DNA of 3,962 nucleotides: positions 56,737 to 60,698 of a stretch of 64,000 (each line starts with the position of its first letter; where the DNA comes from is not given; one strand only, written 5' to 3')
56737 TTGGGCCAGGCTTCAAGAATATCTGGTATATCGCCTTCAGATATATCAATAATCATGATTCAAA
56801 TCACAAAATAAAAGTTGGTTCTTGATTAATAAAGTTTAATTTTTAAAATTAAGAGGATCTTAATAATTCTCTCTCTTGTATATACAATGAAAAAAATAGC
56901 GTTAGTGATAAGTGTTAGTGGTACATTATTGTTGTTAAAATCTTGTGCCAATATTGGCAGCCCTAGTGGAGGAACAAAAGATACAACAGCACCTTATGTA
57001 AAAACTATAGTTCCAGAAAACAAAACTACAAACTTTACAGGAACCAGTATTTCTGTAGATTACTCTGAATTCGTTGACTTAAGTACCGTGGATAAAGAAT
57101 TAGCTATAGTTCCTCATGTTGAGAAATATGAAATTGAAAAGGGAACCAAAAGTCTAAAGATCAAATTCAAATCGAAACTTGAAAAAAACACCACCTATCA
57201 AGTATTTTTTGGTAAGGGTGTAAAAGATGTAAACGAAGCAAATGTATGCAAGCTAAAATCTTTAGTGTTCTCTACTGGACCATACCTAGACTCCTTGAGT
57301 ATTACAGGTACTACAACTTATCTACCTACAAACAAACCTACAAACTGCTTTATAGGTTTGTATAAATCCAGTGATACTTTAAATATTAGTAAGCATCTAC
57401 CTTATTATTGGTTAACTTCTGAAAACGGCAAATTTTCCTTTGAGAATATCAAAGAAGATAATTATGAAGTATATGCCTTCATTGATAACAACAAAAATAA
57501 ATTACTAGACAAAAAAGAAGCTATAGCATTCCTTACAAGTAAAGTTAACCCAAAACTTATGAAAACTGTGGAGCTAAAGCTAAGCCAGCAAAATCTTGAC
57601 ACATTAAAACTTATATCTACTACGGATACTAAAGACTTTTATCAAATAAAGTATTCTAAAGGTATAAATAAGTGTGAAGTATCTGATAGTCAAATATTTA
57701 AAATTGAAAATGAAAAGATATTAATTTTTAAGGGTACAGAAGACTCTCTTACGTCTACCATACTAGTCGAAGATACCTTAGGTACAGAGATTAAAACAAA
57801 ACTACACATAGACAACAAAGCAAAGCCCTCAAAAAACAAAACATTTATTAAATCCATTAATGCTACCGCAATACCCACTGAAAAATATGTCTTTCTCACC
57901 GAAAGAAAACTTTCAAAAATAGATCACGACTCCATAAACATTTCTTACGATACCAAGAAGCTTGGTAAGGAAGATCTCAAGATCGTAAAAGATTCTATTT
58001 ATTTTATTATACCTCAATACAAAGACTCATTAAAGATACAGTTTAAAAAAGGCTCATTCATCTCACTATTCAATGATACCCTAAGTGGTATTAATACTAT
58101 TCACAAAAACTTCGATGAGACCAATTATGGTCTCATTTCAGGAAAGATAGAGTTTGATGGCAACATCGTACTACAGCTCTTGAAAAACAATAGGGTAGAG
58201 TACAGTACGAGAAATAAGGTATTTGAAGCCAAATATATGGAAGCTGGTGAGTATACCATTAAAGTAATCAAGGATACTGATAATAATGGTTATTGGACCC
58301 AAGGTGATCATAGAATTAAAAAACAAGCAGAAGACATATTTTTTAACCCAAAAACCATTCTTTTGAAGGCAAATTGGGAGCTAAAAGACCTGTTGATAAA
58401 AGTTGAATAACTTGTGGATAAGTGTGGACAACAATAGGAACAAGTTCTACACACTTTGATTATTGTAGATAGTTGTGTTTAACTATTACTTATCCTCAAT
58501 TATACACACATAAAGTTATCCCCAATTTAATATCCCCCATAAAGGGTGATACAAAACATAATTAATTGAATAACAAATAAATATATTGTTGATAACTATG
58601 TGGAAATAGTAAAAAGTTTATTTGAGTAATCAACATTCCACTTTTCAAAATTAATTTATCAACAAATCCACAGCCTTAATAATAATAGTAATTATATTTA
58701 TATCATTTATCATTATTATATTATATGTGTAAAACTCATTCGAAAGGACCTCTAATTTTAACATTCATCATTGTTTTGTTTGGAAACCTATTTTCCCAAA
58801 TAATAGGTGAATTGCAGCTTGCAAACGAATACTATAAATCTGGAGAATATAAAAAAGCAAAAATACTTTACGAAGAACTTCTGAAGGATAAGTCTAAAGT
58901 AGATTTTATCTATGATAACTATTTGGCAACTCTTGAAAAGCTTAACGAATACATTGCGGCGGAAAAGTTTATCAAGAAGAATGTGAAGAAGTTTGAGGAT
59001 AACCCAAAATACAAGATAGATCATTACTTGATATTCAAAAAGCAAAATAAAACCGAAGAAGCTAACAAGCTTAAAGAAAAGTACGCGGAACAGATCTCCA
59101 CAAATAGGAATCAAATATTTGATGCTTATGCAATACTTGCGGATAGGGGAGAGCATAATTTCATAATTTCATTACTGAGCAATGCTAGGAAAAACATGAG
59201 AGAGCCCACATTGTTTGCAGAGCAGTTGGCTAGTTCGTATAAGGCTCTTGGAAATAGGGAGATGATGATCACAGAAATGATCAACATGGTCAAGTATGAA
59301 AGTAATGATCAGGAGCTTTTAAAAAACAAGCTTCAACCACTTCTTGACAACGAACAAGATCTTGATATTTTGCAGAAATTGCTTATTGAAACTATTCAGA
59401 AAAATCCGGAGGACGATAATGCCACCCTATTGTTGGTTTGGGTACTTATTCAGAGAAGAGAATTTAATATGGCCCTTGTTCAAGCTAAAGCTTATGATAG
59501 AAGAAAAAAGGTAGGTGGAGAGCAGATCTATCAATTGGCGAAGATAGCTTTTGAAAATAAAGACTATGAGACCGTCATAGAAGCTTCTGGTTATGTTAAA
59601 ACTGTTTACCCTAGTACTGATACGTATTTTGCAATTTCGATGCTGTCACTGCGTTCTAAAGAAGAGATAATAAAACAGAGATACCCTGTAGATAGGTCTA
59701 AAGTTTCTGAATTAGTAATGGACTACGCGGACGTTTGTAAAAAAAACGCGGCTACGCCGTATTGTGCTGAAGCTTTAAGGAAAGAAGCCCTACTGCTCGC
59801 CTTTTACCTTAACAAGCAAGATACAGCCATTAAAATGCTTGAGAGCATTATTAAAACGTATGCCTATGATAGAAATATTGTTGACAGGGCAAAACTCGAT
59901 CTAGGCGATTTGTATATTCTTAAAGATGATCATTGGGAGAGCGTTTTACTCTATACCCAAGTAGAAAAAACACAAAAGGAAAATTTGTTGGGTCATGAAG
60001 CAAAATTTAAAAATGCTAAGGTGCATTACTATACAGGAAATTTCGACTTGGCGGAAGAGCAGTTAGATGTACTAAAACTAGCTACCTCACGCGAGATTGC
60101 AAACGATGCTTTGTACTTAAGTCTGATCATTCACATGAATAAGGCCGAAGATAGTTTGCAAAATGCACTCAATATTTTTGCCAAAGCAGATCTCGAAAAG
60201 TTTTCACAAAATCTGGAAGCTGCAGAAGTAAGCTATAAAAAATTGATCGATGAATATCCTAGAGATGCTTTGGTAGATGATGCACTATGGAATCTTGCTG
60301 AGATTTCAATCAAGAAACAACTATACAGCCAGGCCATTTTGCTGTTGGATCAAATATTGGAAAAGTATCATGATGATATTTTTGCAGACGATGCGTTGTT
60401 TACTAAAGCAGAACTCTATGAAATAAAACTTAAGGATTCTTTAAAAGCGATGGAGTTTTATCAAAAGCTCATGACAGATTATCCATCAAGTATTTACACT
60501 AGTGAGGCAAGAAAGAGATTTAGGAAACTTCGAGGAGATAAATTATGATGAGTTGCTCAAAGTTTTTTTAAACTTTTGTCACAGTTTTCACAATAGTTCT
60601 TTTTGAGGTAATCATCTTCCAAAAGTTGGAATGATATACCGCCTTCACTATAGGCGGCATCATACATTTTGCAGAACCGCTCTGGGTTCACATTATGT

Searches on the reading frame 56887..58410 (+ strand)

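Call 7: search_protein_families(library=pfam, proteins=[window:56887-58410:+])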
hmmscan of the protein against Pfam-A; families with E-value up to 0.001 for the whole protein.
window:56887-58410:+ (507 aa): 3 families
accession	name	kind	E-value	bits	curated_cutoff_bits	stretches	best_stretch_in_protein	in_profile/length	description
PF13205.12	Big_5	-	1.3e-15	58.5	23.6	1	32-130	1-105/105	Bacterial Ig-like domain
PF09912.14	DUF2141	-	5.8e-07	29.9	24.4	0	178-210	41-73/112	Uncharacterized protein conserved in bacteria (DUF2141)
PF14686.12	fn3_3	-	0.00097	19.3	24.4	0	173-200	26-54/75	Polysaccharide lyase family 4, domain II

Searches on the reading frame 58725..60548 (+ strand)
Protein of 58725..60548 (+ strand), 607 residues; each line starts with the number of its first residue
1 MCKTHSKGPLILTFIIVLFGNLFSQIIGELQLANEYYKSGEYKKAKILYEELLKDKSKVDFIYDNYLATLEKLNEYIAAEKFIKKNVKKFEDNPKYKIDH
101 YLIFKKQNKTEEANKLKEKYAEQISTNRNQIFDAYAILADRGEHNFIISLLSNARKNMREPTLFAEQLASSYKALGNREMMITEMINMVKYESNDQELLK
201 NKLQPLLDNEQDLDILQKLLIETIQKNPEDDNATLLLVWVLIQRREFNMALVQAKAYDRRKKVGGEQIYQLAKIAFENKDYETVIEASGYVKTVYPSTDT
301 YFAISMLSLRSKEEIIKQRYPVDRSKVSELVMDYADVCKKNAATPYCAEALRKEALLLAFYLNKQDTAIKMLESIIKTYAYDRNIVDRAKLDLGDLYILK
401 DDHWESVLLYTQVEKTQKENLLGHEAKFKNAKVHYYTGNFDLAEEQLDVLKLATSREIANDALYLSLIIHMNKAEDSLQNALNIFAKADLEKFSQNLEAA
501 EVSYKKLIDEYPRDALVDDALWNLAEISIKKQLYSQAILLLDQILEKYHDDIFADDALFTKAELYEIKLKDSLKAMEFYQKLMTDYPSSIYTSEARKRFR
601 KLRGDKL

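Call 7: search_protein_families(library=pfam, proteins=[window:58725-60548:+])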
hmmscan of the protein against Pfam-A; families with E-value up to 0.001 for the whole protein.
window:58725-60548:+ (607 aa): 5 families
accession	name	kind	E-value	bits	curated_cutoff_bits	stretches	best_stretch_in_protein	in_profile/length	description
PF13174.12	TPR_6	-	7.8e-09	36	26.3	0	556-589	1-33/33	Tetratricopeptide repeat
PF14559.12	TPR_19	-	1.1e-08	35.6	25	1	495-551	5-58/68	Tetratricopeptide repeat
PF13432.12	TPR_16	-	2.6e-06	28.2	32.7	0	486-548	2-61/65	Tetratricopeptide repeat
PF13428.12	TPR_14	-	6e-06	26.9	23.5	0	30-54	5-29/44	Tetratricopeptide repeat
PF07719.23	TPR_2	-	0.00025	21.4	27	0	31-54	6-29/34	Tetratricopeptide repeat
